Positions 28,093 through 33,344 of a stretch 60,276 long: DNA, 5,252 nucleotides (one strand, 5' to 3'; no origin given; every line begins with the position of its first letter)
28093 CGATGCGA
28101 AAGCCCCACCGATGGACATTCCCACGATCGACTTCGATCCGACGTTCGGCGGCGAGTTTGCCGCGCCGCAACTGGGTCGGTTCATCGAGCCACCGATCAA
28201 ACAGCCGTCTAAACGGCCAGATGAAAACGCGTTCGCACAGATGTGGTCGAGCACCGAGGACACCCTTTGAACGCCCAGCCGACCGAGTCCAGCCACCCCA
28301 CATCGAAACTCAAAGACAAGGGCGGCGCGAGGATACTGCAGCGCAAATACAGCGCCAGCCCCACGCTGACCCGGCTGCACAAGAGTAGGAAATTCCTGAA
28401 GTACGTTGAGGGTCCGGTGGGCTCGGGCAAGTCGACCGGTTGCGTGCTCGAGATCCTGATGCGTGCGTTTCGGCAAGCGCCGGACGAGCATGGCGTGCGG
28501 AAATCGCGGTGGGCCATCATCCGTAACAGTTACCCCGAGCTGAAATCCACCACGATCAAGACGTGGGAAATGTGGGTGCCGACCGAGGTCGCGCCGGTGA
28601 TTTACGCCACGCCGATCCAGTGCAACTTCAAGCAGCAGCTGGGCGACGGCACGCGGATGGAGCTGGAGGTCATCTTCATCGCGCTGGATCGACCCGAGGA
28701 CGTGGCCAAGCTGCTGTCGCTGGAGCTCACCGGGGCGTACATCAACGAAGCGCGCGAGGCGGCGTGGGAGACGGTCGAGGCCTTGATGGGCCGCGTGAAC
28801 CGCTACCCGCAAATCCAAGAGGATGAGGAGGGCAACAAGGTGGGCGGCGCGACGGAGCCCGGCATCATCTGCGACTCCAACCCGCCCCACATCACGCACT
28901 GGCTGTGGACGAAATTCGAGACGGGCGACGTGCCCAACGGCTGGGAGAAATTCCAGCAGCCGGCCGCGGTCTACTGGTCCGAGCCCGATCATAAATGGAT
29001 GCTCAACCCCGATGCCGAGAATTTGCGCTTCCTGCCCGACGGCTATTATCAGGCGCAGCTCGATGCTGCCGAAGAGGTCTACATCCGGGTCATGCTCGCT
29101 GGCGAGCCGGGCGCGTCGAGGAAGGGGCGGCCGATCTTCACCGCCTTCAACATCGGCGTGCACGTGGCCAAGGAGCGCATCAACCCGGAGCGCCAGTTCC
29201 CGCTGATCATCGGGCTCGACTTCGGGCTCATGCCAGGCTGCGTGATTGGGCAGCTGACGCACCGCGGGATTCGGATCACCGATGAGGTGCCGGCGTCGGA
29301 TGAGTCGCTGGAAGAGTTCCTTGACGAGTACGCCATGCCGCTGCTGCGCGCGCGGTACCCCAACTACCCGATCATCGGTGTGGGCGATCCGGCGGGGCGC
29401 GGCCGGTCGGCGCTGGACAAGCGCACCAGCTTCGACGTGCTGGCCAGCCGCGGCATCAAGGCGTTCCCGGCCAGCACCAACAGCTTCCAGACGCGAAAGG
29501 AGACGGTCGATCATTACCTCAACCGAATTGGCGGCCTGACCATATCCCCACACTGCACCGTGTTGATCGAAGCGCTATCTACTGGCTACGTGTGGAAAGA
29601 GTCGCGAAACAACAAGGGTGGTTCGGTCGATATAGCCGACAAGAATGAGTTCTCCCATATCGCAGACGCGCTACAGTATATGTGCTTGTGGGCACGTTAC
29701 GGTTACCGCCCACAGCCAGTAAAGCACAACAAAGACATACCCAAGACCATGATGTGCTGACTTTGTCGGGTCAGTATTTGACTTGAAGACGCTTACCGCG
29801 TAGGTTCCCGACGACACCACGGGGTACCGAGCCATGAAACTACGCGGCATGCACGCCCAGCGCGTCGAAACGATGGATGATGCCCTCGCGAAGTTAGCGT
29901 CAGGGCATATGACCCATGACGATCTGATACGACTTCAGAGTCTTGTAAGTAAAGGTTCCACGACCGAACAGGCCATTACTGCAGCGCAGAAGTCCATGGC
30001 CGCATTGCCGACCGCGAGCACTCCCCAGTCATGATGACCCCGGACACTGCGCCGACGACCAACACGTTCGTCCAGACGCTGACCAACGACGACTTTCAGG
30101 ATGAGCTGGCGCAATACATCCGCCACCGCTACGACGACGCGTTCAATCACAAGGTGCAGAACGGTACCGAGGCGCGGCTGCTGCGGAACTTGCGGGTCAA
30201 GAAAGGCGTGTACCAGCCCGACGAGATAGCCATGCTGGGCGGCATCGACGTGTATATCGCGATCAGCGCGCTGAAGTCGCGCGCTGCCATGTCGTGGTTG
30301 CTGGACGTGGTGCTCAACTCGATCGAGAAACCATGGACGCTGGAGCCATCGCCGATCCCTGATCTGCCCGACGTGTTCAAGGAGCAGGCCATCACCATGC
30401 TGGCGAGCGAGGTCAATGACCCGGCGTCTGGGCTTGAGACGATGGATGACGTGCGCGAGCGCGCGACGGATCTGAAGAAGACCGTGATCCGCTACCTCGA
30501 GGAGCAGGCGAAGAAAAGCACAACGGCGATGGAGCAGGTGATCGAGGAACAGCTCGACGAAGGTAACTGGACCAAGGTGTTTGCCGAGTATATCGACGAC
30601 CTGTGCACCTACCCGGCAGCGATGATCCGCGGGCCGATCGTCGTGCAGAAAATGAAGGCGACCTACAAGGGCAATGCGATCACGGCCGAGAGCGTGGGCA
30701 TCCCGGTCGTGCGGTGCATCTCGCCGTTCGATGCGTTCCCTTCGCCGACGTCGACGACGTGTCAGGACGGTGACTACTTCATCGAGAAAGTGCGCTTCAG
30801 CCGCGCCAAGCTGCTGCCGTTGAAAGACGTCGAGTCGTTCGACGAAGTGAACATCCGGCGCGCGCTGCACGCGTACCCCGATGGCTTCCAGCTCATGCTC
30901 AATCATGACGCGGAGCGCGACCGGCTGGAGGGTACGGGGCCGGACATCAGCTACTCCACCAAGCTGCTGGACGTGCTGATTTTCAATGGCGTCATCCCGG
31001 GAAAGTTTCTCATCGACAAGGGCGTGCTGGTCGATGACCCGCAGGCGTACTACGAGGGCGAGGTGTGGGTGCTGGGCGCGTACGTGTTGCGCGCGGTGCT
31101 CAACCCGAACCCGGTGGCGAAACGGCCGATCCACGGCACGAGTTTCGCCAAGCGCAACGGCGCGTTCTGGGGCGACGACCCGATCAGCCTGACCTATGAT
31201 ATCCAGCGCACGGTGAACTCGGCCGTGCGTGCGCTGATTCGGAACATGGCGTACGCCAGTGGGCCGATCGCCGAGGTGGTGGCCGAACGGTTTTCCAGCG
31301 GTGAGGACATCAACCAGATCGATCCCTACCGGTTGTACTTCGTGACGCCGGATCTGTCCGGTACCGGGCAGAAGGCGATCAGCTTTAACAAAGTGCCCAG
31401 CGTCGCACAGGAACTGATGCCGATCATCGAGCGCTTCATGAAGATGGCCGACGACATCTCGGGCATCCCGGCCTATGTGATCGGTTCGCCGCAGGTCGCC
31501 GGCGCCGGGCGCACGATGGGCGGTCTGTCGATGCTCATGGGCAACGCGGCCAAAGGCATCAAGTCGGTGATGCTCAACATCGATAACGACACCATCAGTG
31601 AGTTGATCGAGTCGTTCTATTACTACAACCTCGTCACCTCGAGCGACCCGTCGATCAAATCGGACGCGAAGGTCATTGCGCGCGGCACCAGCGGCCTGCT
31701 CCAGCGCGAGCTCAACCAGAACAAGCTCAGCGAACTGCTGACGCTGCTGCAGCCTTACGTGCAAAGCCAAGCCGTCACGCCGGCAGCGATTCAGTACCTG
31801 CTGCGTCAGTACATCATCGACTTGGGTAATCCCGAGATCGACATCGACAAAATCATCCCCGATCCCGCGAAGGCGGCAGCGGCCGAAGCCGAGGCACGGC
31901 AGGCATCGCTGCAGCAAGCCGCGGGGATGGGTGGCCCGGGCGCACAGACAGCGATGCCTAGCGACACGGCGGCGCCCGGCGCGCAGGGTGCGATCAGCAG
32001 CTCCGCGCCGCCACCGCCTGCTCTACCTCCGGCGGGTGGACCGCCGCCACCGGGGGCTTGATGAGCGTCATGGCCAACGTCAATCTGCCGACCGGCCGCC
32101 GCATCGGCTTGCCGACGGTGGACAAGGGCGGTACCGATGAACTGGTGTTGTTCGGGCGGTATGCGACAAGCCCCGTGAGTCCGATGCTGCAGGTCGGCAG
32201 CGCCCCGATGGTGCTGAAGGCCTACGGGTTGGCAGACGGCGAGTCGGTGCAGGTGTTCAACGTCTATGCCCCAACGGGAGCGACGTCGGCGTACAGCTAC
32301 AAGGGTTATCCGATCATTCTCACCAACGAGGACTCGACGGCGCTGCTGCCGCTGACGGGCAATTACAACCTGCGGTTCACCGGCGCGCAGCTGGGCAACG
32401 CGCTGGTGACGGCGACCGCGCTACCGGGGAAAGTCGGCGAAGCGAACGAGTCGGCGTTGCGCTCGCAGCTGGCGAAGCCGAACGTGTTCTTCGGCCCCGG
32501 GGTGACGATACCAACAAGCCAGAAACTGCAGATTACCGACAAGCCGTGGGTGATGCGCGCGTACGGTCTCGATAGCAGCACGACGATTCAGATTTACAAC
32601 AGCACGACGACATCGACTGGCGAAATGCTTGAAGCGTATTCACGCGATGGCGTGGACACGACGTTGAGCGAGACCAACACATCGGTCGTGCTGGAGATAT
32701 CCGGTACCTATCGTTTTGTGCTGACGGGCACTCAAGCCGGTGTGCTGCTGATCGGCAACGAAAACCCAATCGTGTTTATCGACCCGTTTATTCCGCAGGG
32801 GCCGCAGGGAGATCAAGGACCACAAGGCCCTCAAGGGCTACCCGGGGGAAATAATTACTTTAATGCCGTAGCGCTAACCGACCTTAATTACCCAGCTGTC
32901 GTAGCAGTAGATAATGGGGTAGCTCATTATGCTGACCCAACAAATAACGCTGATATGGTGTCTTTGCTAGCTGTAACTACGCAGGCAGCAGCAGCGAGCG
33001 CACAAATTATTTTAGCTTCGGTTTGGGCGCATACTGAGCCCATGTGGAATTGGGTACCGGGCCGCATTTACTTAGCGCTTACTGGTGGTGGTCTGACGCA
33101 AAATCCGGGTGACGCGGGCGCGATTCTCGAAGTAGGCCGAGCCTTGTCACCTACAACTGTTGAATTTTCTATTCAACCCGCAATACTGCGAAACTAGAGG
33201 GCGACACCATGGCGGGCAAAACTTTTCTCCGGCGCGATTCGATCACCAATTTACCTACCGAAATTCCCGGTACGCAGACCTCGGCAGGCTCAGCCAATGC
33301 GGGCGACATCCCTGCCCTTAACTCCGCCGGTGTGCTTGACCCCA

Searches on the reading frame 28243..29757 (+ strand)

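Call 35: search_protein_families(library=phrogs, proteins=[window:28243-29757:+], max_evalue=0.00001)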
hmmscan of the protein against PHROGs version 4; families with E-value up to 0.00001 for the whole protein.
window:28243-29757:+ (505 aa): 1 family
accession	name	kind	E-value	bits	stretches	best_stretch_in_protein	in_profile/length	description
phrog_2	-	head and packaging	2.1e-22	80.7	1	48-488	277-596/807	terminase large subunit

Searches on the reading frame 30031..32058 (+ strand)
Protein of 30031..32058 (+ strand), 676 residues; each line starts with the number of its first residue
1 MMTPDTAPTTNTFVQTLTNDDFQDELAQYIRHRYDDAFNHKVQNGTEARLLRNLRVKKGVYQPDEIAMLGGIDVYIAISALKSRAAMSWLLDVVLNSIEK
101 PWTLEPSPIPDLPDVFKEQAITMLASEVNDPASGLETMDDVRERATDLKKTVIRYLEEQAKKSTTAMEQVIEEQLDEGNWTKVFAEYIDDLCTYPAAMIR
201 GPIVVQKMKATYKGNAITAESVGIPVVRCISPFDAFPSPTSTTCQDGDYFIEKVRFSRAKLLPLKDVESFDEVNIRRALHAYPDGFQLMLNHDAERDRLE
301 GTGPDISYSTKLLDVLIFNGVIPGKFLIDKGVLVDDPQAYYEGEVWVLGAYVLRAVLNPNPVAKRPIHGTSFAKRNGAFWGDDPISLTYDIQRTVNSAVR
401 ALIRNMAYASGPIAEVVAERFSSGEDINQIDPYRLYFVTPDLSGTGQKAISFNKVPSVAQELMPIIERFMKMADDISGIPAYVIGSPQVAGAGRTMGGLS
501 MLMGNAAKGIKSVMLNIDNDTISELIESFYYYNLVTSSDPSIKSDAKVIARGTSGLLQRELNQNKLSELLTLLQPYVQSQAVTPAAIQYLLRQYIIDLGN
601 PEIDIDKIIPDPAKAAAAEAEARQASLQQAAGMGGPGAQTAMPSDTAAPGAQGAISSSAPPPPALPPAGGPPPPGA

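Call 35: search_protein_families(library=phrogs, proteins=[window:30031-32058:+], max_evalue=0.00001)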
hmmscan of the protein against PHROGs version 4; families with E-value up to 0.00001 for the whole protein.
window:30031-32058:+ (676 aa): 2 families
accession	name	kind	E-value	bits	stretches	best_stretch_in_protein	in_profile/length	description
phrog_332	-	connector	5.6e-35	121.7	1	73-647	59-547/560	head-tail adaptor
phrog_1216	-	head and packaging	7e-12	45.7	1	346-540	322-516/714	portal protein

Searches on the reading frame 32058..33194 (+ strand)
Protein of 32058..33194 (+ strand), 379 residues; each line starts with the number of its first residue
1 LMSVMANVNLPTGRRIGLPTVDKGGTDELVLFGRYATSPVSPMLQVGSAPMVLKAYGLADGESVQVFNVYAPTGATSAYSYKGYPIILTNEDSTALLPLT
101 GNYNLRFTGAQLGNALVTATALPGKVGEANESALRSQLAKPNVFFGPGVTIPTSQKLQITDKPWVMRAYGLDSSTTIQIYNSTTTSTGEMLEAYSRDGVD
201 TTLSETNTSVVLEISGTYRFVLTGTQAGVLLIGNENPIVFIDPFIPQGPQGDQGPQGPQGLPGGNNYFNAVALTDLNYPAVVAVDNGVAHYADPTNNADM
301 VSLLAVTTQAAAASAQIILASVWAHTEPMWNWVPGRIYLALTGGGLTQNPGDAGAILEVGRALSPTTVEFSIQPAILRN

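Call 35: search_protein_families(library=phrogs, proteins=[window:32058-33194:+], max_evalue=0.00001)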
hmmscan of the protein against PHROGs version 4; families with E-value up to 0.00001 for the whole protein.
window:32058-33194:+ (379 aa): 1 family
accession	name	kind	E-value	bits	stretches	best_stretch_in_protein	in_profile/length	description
phrog_4368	-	unknown function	1.5e-10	40.8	1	250-376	110-236/840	-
